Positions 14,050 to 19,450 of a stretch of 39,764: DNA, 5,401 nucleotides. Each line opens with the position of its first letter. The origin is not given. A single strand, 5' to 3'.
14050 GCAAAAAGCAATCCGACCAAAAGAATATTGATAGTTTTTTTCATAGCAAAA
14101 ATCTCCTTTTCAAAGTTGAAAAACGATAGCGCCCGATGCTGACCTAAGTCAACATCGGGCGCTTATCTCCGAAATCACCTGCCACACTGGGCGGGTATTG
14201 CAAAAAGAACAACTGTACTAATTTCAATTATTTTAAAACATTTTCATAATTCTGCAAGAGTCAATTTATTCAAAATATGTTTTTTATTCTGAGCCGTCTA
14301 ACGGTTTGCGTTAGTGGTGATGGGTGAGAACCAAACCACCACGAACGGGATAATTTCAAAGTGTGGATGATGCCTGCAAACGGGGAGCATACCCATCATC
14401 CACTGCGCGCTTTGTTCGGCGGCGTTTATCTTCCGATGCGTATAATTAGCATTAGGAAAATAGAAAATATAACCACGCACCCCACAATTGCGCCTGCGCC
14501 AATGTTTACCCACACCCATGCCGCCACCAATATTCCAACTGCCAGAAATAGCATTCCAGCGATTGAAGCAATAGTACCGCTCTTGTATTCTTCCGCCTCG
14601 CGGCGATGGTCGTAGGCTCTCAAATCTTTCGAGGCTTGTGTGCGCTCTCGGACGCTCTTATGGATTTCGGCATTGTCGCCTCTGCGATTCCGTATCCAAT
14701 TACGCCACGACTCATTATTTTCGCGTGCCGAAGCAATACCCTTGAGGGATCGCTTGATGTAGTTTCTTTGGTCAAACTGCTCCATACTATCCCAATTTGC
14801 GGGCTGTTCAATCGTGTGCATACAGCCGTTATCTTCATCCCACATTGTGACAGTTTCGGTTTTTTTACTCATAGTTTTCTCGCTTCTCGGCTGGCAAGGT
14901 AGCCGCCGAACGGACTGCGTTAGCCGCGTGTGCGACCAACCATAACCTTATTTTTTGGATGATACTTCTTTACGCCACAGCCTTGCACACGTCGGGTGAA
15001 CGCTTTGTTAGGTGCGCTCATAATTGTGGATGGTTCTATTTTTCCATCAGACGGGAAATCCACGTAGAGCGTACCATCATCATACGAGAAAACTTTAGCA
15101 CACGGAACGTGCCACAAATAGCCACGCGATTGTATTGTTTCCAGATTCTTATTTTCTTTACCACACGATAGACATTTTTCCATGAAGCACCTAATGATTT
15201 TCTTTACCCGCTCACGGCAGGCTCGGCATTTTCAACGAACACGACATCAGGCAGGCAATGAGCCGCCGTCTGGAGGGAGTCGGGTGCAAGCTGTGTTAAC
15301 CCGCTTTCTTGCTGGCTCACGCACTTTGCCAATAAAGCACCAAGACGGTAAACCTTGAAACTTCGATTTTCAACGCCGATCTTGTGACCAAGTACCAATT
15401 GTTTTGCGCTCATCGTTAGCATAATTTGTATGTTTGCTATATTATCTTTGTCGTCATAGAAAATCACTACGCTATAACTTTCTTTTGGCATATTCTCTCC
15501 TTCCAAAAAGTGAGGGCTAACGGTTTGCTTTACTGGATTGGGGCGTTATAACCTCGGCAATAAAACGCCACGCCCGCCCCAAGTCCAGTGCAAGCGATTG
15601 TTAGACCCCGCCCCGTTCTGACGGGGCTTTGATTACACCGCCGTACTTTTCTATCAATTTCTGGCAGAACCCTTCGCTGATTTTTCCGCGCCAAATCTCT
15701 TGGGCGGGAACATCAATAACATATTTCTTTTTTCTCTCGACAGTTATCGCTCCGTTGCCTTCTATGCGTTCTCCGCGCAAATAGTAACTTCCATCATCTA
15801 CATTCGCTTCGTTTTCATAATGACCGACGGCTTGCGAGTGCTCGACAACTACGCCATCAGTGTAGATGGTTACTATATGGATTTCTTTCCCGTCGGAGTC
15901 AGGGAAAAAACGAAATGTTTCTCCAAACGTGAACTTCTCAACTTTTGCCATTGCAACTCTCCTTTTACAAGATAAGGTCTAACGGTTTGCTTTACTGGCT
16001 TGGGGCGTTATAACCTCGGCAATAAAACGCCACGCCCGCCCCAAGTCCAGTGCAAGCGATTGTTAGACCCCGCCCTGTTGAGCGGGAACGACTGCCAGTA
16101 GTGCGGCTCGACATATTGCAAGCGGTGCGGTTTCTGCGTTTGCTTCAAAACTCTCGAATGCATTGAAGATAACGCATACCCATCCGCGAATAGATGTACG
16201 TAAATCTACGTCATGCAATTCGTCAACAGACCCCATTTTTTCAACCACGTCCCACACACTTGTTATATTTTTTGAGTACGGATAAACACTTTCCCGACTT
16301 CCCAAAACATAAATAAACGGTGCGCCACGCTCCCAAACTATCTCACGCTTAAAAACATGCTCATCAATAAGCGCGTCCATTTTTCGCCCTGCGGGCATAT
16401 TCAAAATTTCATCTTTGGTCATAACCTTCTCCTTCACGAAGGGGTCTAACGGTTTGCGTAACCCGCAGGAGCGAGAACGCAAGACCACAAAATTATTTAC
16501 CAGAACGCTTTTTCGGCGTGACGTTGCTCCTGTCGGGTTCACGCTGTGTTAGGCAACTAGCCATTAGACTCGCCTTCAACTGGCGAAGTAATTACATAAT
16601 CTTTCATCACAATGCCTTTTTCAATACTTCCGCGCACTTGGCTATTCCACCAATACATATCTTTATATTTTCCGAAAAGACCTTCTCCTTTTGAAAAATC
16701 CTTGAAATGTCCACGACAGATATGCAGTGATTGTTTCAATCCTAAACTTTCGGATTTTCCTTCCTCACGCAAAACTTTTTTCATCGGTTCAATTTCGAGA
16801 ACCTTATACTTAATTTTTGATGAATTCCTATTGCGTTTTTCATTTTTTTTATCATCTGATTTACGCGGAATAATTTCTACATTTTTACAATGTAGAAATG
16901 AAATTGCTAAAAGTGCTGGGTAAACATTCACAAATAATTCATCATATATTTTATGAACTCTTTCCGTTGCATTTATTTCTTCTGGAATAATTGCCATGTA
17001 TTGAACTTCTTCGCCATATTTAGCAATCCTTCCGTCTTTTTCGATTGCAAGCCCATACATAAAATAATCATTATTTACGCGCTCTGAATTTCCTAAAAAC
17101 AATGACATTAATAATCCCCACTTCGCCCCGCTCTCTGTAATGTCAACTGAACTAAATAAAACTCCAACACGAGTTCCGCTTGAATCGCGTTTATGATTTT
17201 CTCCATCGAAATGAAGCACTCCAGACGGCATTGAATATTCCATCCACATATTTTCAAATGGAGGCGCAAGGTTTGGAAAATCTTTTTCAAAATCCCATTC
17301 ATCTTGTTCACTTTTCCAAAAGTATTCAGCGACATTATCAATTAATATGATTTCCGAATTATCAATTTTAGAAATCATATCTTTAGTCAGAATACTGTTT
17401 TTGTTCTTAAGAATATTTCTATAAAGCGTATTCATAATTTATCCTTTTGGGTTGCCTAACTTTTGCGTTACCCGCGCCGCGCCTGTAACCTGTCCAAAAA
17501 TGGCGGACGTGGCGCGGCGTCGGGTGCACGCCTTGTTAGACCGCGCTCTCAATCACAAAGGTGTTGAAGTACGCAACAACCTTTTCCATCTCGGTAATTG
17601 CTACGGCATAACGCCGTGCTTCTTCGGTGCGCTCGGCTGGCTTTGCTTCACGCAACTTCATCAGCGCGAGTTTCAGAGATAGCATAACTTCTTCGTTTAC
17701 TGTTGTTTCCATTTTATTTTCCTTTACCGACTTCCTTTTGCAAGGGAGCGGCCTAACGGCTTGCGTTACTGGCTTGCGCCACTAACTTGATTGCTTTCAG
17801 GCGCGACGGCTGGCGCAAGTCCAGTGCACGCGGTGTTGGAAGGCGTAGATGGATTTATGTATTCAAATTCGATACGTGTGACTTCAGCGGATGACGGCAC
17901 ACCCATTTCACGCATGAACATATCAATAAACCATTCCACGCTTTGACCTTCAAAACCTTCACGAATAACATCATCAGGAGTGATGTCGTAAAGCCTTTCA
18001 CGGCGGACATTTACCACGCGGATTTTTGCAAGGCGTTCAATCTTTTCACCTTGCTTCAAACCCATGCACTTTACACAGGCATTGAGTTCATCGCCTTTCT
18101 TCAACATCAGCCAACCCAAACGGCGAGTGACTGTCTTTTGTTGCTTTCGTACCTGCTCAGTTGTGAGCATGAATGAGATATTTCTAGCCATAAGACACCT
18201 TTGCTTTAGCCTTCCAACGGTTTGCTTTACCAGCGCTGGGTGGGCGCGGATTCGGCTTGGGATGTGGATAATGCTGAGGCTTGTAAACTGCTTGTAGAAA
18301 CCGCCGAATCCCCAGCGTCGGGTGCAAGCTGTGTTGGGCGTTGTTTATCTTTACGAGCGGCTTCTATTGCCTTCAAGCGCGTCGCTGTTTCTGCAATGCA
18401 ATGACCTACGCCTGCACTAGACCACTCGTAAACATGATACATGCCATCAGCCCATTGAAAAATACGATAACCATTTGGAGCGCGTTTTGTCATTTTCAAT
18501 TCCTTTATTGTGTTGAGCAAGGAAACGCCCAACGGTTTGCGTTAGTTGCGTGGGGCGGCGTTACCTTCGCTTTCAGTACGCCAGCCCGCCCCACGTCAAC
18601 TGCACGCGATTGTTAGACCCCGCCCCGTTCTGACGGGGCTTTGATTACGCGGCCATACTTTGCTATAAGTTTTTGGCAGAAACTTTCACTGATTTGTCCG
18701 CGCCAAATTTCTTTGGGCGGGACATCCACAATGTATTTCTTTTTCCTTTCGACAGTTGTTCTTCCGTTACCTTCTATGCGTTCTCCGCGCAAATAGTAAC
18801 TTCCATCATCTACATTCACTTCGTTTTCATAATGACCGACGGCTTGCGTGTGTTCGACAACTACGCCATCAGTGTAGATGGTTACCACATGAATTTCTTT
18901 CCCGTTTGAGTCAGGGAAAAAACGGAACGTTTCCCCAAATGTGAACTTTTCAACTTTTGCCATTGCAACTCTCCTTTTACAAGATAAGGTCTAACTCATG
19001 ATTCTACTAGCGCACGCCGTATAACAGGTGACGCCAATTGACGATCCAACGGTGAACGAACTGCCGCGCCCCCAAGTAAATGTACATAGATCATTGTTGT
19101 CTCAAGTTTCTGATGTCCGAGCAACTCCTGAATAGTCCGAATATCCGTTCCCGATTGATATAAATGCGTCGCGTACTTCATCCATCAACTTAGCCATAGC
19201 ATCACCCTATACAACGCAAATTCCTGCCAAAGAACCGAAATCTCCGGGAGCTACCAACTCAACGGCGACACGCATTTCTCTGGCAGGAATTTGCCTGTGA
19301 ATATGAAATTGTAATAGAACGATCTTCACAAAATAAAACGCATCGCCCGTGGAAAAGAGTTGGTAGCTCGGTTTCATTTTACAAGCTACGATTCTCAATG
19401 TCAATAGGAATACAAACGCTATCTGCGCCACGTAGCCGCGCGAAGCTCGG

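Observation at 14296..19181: Integron-type cassette array (10 cassettes, 10 attC-like sites, intI remnant) inside a tailed-phage genome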

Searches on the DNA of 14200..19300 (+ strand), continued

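Call 42: search_with_rna_model(model_id=R1, sources=[L080, L081, L082, L083, L084, L085, L086, L087, L088, L089, L090, L091, L092, L093, L094, L095, L096, L097, L098, L099, L100, L101, L102, L103, L104, L105, L106, L107, L108, L109, L110, L111, L112, L113, L114, L115, L116, L117, L118, L119, L120, L121, L122, L123, L124, L125, L126, L127, L128, L129, L130, L131, L132, L133, L134, L135, L136, L137, L138, L139, L140, L141, L142, L143, L144, L145, L146, L147, L148, L149, L150, L151, L152, L153, L154, L155, L156, L157, L158, L159], max_evalue=0.001)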
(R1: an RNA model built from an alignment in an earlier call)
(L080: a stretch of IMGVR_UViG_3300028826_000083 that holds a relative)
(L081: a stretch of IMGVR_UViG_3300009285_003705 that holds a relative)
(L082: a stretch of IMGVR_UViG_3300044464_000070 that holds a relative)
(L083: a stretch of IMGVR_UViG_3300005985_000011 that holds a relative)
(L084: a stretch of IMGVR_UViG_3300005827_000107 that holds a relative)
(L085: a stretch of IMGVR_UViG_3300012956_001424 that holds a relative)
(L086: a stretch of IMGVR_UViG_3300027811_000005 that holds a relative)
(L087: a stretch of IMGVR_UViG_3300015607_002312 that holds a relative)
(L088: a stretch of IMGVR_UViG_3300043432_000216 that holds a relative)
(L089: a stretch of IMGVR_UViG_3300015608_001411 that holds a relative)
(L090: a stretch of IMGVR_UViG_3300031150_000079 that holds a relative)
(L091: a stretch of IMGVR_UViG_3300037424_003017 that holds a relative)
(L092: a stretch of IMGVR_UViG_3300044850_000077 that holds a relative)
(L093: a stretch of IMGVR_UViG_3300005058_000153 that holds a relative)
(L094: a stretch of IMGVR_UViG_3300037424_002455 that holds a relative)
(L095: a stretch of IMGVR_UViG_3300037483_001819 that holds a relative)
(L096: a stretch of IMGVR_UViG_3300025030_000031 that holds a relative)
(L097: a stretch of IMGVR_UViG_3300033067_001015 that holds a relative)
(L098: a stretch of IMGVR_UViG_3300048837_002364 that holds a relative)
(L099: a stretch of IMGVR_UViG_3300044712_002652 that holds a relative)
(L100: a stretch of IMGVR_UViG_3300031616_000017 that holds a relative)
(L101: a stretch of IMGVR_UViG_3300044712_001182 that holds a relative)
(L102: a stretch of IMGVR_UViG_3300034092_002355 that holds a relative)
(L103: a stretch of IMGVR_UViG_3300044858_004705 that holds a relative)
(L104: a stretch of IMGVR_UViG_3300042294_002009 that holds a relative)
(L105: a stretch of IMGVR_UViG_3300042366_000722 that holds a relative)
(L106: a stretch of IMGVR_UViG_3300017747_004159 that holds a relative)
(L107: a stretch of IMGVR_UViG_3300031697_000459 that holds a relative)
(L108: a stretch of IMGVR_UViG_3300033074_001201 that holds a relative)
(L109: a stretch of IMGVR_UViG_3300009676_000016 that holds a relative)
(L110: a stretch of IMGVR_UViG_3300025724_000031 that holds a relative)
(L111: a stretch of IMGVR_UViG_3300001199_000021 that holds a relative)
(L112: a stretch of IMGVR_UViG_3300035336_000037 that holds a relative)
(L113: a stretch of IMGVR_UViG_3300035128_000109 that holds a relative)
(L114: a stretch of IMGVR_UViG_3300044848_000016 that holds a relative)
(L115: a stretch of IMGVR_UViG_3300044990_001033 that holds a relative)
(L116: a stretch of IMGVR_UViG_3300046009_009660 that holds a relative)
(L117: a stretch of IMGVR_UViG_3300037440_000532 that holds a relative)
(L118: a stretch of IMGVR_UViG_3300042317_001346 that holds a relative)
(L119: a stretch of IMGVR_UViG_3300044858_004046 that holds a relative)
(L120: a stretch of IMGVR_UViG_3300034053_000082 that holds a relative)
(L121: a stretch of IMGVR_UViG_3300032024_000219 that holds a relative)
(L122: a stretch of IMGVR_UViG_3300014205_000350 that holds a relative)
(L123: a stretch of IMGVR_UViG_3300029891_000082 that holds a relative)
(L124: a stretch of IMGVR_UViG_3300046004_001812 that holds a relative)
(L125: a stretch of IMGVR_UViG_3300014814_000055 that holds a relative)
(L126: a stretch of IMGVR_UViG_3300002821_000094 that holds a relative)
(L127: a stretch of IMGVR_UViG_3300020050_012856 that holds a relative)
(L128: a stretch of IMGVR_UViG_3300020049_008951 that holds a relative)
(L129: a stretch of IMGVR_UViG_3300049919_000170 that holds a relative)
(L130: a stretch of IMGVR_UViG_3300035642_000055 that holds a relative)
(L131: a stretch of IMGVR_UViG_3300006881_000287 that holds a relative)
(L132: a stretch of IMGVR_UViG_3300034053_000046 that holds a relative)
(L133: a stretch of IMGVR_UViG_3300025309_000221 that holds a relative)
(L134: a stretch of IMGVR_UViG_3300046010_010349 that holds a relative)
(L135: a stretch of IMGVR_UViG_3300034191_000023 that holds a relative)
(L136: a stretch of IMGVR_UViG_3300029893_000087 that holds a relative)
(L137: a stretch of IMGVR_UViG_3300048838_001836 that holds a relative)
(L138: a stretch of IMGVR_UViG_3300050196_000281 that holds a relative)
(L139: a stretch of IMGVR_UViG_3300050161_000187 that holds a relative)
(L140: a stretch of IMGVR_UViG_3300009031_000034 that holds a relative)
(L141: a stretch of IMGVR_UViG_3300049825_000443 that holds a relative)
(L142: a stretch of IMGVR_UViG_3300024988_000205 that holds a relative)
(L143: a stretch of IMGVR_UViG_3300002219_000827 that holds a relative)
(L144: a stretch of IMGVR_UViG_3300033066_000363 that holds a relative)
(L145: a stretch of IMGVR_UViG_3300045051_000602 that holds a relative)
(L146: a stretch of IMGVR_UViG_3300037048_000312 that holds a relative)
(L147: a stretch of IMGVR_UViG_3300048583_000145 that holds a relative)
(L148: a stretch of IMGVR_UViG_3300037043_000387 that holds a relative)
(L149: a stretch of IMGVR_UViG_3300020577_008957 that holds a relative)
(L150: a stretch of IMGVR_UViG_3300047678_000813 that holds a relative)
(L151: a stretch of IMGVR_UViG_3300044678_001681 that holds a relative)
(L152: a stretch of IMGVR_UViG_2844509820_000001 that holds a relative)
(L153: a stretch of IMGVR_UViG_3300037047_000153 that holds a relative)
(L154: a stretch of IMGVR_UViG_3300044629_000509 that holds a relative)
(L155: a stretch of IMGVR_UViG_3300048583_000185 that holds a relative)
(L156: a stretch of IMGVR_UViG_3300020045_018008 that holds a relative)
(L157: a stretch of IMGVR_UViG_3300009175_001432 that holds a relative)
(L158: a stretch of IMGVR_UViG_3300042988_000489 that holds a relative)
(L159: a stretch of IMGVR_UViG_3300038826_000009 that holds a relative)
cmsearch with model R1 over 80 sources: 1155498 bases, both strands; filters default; matches with E-value up to 0.001: 41.
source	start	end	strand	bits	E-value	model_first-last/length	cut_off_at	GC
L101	12894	13000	-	84.2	3e-19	1-109/109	no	0.58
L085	3164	3254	-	79.5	5.8e-18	1-109/109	no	0.6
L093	10415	10545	-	77.5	2e-17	1-109/109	no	0.54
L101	13487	13597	-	75.9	5.3e-17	1-109/109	no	0.5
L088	11354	11460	-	74.6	1.2e-16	1-109/109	no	0.58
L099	11355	11445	-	72.5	4.5e-16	1-109/109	no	0.59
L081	10887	11015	-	72.3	5.2e-16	1-109/109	no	0.5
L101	12546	12673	-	72.1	5.9e-16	1-109/109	no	0.62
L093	10035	10126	-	71.8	6.9e-16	1-109/109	no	0.59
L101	11878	11984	-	69.7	2.5e-15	1-109/109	no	0.61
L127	10296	10389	-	66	2.5e-14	1-109/109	no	0.51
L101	11125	11255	-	65.7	3.2e-14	1-109/109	no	0.53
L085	3551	3678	-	63.5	1.2e-13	1-109/109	no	0.54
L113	11751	11877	-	60.9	6.3e-13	1-109/109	no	0.58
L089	12094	12184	-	59.7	1.3e-12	1-109/109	no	0.58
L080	11618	11714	-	59.6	1.4e-12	1-109/109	no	0.58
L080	12356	12480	-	58.4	2.9e-12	1-109/109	no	0.54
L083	11747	11876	-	57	7.1e-12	1-109/109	no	0.55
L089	11292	11382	-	56.2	1.2e-11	1-109/109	no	0.58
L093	10833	10923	-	55.5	1.8e-11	1-109/109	no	0.51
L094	11223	11328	-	54.6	3.1e-11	1-109/109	no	0.56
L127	9796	9923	-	53.7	5.5e-11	1-109/109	no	0.54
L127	10596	10721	-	53.1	7.7e-11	1-109/109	no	0.6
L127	8561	8690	-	52.9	9e-11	1-109/109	no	0.58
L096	11580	11705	-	52.5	1.2e-10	1-109/109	no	0.56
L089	12386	12478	-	52.2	1.4e-10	1-109/109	no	0.54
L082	3281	3372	-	51.2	2.6e-10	1-109/109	no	0.55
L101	11406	11527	-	48.7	1.2e-09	1-109/109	no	0.57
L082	2951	3075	-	48.4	1.5e-09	1-109/109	no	0.55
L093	11532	11626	-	48.2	1.7e-09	1-109/109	no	0.59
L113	11081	11209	-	44.4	1.8e-08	1-109/109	no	0.6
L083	9433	9562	-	43.9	2.4e-08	1-109/109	no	0.55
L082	3527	3615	-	42.2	7.1e-08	1-109/109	no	0.54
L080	12626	12716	-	42.2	7.2e-08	1-109/109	no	0.51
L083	10541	10652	-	41.7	9.4e-08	1-109/109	no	0.5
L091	11616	11708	-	41.4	1.1e-07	1-109/109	no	0.58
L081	11190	11319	-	37.3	1.5e-06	1-109/109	no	0.48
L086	12703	12794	-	33.4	1.7e-05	1-109/109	no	0.6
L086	11801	11892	-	32.2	3.7e-05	1-109/109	no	0.59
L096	11878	11990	-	31.7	5e-05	1-109/109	no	0.53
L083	8107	8230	-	27.2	0.00083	1-109/109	no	0.56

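Call 56: search_with_rna_model(model_id=R1, source=L160, filters=off, max_evalue=5, show_alignments=3)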
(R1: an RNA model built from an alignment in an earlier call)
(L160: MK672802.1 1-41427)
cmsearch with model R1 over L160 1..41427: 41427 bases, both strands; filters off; matches with E-value up to 5: 15.
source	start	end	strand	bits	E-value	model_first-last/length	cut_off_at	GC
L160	35771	35896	-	16.7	0.02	1-109/109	no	0.49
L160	5570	5616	+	11.5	0.51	1-109/109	no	0.38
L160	32359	32455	-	11.5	0.52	1-109/109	no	0.47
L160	36239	36365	-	11.1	0.68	1-109/109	no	0.51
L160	33935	34061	-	11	0.7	1-109/109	no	0.47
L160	29404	29532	-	10.9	0.76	1-109/109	no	0.43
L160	30851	30976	-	10.4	1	1-109/109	no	0.44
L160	30327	30394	+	10.2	1.2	1-109/109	no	0.38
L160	5204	5226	+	9.9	1.4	1-109/109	no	0.52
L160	35299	35425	-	9.8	1.5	1-109/109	no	0.49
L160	6256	6332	-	9.6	1.7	1-109/109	no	0.51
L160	22152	22183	+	9.2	2.1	1-109/109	no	0.34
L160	19004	19119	+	8.9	2.6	1-109/109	no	0.45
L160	40385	40452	+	8.6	3.2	1-109/109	no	0.4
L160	36885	36952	+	8.5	3.3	1-109/109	no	0.43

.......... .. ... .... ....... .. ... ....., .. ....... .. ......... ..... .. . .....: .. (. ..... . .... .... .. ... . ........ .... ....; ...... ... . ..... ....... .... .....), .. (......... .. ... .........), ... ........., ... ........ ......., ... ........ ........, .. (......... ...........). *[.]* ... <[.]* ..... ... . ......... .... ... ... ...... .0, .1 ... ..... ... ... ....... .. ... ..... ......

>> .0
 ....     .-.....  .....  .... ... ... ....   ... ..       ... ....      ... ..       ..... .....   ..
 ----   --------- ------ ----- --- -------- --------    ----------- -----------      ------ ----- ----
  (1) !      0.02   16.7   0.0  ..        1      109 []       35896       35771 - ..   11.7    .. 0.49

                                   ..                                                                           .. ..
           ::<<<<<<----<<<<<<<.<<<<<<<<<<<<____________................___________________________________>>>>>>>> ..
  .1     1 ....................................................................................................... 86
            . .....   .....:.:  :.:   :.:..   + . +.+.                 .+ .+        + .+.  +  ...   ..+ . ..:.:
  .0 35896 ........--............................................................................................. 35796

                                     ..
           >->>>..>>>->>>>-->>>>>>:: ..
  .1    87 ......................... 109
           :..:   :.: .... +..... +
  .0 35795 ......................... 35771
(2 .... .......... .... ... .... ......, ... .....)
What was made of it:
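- On Integron attC site: The model hits Vibrio VCR sites only on their bottom strand (call 56).
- This is the same polarity as in Vibrio VCR sites, which the model hits only on the bottom strand within the array (call 56).
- Tried and rejected: Instead I ran the window-derived model on that record (call 56).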
